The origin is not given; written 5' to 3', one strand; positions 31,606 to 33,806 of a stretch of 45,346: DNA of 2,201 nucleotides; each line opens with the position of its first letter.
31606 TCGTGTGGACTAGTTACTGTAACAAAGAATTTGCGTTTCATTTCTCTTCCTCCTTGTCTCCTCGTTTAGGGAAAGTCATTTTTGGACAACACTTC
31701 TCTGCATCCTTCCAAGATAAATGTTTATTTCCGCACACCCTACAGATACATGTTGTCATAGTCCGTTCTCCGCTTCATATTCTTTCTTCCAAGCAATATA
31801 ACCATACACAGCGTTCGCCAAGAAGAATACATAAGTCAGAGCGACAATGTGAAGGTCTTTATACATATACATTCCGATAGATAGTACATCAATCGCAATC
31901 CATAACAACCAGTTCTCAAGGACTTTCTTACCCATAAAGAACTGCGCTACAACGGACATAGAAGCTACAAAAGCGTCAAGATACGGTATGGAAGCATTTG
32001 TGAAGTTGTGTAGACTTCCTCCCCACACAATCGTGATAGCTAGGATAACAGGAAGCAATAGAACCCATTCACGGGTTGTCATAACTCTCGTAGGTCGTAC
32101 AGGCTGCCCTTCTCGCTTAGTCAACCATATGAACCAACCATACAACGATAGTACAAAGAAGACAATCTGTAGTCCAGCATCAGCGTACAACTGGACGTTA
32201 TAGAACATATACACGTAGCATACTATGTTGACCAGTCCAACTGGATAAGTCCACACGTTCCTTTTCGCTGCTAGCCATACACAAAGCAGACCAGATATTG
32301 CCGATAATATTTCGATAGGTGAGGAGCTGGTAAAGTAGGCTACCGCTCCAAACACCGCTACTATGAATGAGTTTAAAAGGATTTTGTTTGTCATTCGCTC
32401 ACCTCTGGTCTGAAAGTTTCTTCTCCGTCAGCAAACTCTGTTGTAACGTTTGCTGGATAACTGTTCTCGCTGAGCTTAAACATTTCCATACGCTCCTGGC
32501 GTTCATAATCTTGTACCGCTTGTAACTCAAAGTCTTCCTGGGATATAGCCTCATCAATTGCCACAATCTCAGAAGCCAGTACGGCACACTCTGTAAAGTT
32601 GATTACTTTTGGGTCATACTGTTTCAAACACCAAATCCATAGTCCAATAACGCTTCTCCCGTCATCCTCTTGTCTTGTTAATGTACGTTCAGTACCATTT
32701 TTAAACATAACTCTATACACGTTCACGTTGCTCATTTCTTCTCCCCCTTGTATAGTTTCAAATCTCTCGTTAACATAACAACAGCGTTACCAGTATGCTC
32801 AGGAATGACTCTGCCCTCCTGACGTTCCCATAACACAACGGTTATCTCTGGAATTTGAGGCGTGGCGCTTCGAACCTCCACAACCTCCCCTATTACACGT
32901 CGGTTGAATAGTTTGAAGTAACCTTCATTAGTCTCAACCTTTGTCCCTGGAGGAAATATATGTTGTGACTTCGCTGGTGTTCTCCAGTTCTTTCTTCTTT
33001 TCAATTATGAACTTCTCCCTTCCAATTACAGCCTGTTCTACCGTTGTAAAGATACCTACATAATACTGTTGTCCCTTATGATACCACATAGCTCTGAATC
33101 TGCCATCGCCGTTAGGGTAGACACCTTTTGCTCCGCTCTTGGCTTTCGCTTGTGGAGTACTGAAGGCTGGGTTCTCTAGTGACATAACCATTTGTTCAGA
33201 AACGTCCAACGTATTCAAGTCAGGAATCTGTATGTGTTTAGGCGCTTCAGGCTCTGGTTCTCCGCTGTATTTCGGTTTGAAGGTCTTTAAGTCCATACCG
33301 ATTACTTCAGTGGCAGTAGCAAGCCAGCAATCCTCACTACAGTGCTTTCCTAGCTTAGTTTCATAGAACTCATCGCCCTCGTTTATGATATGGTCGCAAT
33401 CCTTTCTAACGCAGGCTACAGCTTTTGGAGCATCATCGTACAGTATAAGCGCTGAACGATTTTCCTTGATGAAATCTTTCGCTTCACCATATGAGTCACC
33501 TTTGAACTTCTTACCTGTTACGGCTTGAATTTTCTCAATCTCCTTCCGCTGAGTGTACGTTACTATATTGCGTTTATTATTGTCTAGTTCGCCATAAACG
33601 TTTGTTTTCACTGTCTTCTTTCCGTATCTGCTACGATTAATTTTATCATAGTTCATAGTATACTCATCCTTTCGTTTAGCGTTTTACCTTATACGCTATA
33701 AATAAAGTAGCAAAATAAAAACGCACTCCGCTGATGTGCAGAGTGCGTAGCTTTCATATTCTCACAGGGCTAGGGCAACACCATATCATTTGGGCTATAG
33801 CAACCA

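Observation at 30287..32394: Phage-borne PnuC + NadR nicotinamide-riboside salvage module with two interleaved Cys-rich mini-genes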

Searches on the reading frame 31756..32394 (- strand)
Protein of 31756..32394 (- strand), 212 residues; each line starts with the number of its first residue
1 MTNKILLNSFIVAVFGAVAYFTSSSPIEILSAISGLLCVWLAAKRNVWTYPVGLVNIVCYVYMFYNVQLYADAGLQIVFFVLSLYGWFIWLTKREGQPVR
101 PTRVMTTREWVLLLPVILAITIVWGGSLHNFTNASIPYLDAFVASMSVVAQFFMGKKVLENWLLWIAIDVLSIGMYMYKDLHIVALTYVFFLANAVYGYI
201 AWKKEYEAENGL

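Call 3: search_protein_families(library=pfam, proteins=[window:31756-32394:-], max_evalue=0.1)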
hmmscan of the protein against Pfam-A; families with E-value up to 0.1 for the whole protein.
window:31756-32394:- (212 aa): 1 family
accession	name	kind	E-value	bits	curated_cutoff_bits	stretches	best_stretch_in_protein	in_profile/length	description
PF04973.17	NMN_transporter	-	8.7e-60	202.1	27.3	1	25-204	1-175/175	Nicotinamide mononucleotide transporter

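Call 4: search_protein_families(library=ncbifam, proteins=[window:31756-32394:-], max_evalue=0.1)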
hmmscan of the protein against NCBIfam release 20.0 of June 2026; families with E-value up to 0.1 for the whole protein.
window:31756-32394:- (212 aa): 3 families
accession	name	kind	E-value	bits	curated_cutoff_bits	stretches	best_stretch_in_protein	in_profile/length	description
TIGR01528.1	NMN_trans_PnuC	equivalog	3.3e-38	131.5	42.45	1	25-205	2-184/187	nicotinamide riboside transporter PnuC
NF011926.0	PRK15397.1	subfamily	4e-30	105.4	335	2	15-108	15-107/239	nicotinamide riboside transporter PnuC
NF040686.1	TcpD_dom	domain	0.094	12.6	24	1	10-37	31-58/63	TcpD family membrane protein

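Call 5: search_protein_families(library=phrogs, proteins=[window:31756-32394:-], max_evalue=0.01)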
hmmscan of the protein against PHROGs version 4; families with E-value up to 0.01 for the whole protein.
window:31756-32394:- (212 aa): 1 family
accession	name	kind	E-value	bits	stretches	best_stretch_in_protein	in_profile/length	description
phrog_1880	-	moron, auxiliary metabolic gene and host takeover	9.7e-44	150.6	1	5-208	22-232/235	PnuC-like nicotinamide mononucleotide transport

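Call 19: find_related_loci(query=window:31756-32394:-, collection=viral_contigs, flank=5000)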
Query window:31756-32394:- (212 aa) in viral_contigs; peptide patterns used: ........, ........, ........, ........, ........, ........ (x = any residue, [..] = any of these).
14 stretches matched a pattern, but none encodes a relative of the query by tblastn (E <= 1e-3).

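Call 25: search_dna_similar(query=window:31756-32394:-, collection=phages, mode=protein, max_rows=40)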
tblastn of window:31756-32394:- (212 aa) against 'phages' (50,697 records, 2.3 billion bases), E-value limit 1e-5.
Records with a match: 777; places in all: 777; records where one place covers at least 80% of the query: 585.
Best place of each record, by identity: >=99% 2; <60% 775.
By first word of the organism name: Vibrio 355; Salmonella 175; Klebsiella 47; Escherichia 38; Bacillus 24; Prevotella 15; Erwinia 14; Cronobacter 13; Bacteriophage 12; Aeromonas 10; and 25 more.
By host as written in the record: - 356; Salmonella enterica subsp. enterica serovar Enteritidis PT1 37; Klebsiella pneumoniae 24; Prevotella sp. 15; Salmonella sp. 13; Salmonella enterica subsp. enterica 13; Salmonella enterica subsp. enterica serovar Enteritidis 12; Caulobacter vibrioides CB15 11; and 135 more.
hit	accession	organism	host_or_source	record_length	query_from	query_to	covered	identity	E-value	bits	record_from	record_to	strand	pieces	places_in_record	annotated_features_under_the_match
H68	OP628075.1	Lysinibacillus phage vB_LfM_LysYB1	Lysinibacillus fusiformis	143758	1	212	100%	99.1%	5e-136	426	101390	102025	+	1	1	nicotinamide mononucleotide transporter | hypothetical protein (x2)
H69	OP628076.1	Lysinibacillus phage vB_LfM_LysYB2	Lysinibacillus fusiformis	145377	1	212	100%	99.1%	5e-136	426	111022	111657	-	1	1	nicotinamide mononucleotide transporter | hypothetical protein (x2)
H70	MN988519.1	Rhizobium phage RHph_I1_18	Rhizobium phaseoli I1_18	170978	7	210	96%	35.8%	6e-26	110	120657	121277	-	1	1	nicotinamide mononucleotide transporter protein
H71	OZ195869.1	Vibrio phage D254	Seawater and oysters mix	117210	12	205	92%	36.1%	7e-31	124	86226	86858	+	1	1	PnuC-like nicotinamide mononucleotide transport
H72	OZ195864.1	Vibrio phage D260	Seawater and oysters mix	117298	12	205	92%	36.1%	7e-31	124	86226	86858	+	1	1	PnuC-like nicotinamide mononucleotide transport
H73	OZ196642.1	Vibrio phage D51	Seawater and oysters mix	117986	12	205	92%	36.1%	7e-31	124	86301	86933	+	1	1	PnuC-like nicotinamide mononucleotide transport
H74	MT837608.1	Bacteriophage sp.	human fecal samples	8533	25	209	87%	37.0%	1e-30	123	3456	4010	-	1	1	record has no annotation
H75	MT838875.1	Bacteriophage sp.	human fecal samples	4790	25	210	88%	35.3%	7e-36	138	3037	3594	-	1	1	record has no annotation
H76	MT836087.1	Bacteriophage sp.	human fecal samples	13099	11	210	94%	32.4%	3e-13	74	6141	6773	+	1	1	record has no annotation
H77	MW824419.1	Vibrio phage 294E48.1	Vibrio crassostreae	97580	12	204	91%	33.5%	3e-28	116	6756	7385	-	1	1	ribosyl nicotinamide transporter, PnuC-like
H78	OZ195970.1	Vibrio phage D386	Seawater and oysters mix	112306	12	204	91%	33.5%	3e-28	116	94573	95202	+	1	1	PnuC-like nicotinamide mononucleotide transport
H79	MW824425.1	Vibrio phage 70E37.1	Vibrio crassostreae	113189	12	204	91%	33.5%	3e-28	116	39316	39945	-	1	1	ribosyl nicotinamide transporter, PnuC-like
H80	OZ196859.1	Vibrio phage 70E37-2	Seawater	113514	12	204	91%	33.5%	3e-28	116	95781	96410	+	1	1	PnuC-like nicotinamide mononucleotide transport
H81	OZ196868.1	Vibrio phage 70E35-3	Seawater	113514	12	204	91%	33.5%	3e-28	116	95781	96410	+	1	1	PnuC-like nicotinamide mononucleotide transport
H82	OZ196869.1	Vibrio phage 70E35-1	Seawater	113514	12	204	91%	33.5%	3e-28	116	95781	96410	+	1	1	PnuC-like nicotinamide mononucleotide transport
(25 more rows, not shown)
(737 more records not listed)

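Call 65: search_solved_structures(query=window:31756-32394:-, show_alignments=1, max_evalue=0.01)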
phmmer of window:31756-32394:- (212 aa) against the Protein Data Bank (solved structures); distinct sequences matched with E-value up to 0.01: 1.
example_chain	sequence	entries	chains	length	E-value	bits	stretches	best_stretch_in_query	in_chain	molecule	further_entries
4qtn_A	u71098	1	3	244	1.7e-20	76.9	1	14-208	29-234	Nicotinamide riboside transporter PnuC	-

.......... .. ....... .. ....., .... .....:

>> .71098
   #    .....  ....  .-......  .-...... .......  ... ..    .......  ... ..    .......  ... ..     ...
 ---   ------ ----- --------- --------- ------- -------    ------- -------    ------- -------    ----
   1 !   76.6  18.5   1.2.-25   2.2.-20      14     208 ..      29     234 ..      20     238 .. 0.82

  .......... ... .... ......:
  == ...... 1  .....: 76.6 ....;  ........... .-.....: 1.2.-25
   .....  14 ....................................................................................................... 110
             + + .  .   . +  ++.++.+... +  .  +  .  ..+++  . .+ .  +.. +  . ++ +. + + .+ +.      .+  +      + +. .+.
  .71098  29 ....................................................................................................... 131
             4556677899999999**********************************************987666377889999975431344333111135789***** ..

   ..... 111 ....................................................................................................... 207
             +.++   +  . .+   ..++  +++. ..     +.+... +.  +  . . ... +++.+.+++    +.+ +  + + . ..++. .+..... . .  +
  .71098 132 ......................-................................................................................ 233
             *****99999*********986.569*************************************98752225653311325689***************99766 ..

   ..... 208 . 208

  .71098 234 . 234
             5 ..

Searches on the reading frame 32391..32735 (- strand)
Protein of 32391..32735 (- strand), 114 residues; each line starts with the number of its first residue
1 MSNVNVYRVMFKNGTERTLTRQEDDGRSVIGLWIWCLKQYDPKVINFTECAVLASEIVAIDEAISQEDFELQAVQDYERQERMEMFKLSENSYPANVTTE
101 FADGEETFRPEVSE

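Call 3: search_protein_families(library=pfam, proteins=[window:32391-32735:-], max_evalue=0.1)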
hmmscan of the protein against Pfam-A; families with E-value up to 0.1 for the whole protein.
window:32391-32735:- (114 aa): 1 family
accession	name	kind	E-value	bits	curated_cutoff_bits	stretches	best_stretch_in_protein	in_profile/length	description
PF09465.16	LBR_tudor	-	0.059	13.6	22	0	5-21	35-51/55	Lamin-B receptor of TUDOR domain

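Call 4: search_protein_families(library=ncbifam, proteins=[window:32391-32735:-], max_evalue=0.1)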
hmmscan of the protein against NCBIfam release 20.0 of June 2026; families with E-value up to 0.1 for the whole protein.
window:32391-32735:- (114 aa): 0 families

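Call 5: search_protein_families(library=phrogs, proteins=[window:32391-32735:-], max_evalue=0.01)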
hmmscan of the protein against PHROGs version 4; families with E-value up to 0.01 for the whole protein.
window:32391-32735:- (114 aa): 2 families
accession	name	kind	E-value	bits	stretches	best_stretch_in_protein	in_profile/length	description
phrog_23210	-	unknown function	0.00068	20.6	1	24-71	20-67/235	-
phrog_16399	-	unknown function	0.0064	17.9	0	66-111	10-54/63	-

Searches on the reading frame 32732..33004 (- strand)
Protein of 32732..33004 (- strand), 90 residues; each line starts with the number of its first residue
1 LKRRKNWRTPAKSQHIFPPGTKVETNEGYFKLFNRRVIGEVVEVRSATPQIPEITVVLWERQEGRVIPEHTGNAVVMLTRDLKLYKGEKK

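Call 3: search_protein_families(library=pfam, proteins=[window:32732-33004:-], max_evalue=0.1)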
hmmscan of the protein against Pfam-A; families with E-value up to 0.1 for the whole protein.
window:32732-33004:- (90 aa): 1 family
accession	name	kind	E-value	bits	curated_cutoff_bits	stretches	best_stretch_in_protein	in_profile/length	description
PF23166.1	Ig_N_CWD1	-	0.015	15.9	27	1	2-73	48-116/121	Alpha-glucan water dikinase 1 Ig-like N-terminal domain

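Call 4: search_protein_families(library=ncbifam, proteins=[window:32732-33004:-], max_evalue=0.1)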
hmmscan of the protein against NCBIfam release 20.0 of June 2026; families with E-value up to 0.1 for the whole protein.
window:32732-33004:- (90 aa): 0 families

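Call 5: search_protein_families(library=phrogs, proteins=[window:32732-33004:-], max_evalue=0.01)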
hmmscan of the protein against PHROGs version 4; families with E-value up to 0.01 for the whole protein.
window:32732-33004:- (90 aa): 0 families

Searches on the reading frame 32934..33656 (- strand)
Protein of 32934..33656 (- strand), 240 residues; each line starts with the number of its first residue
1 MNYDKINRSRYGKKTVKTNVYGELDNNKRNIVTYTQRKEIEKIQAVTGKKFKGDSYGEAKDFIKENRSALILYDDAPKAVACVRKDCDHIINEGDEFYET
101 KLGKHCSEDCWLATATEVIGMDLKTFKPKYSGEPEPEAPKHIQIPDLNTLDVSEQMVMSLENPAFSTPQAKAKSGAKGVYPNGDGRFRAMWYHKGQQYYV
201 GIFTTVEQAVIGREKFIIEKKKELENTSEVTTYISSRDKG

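Call 55: search_protein_families(library=pfam, proteins=[window:32934-33656:-], max_evalue=1)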
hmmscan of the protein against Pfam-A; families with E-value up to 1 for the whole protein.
window:32934-33656:- (240 aa): 2 families
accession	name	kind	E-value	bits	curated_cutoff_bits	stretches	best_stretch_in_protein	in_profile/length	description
PF10789.14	Phage_RpbA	-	0.052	14.1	25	0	11-52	37-78/108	Phage RNA polymerase binding, RpbA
PF07980.17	SusD_RagB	-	0.079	13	23.1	1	149-237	42-125/297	SusD family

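Call 89: search_protein_families(library=phrogs, proteins=[window:32934-33656:-], max_evalue=0.01)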
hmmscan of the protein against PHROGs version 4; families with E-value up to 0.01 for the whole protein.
window:32934-33656:- (240 aa): 4 families
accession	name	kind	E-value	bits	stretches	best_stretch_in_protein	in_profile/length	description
phrog_99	-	DNA, RNA and nucleotide metabolism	1.8e-09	38.7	1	161-236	200-275/383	HNH endonuclease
phrog_3593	-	DNA, RNA and nucleotide metabolism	1.5e-05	25.7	1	167-229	142-201/210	HNH endonuclease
phrog_953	-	DNA, RNA and nucleotide metabolism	0.0015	18.9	1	159-224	298-365/420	HNH endonuclease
phrog_751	-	unknown function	0.0082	16.7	0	177-196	33-52/70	-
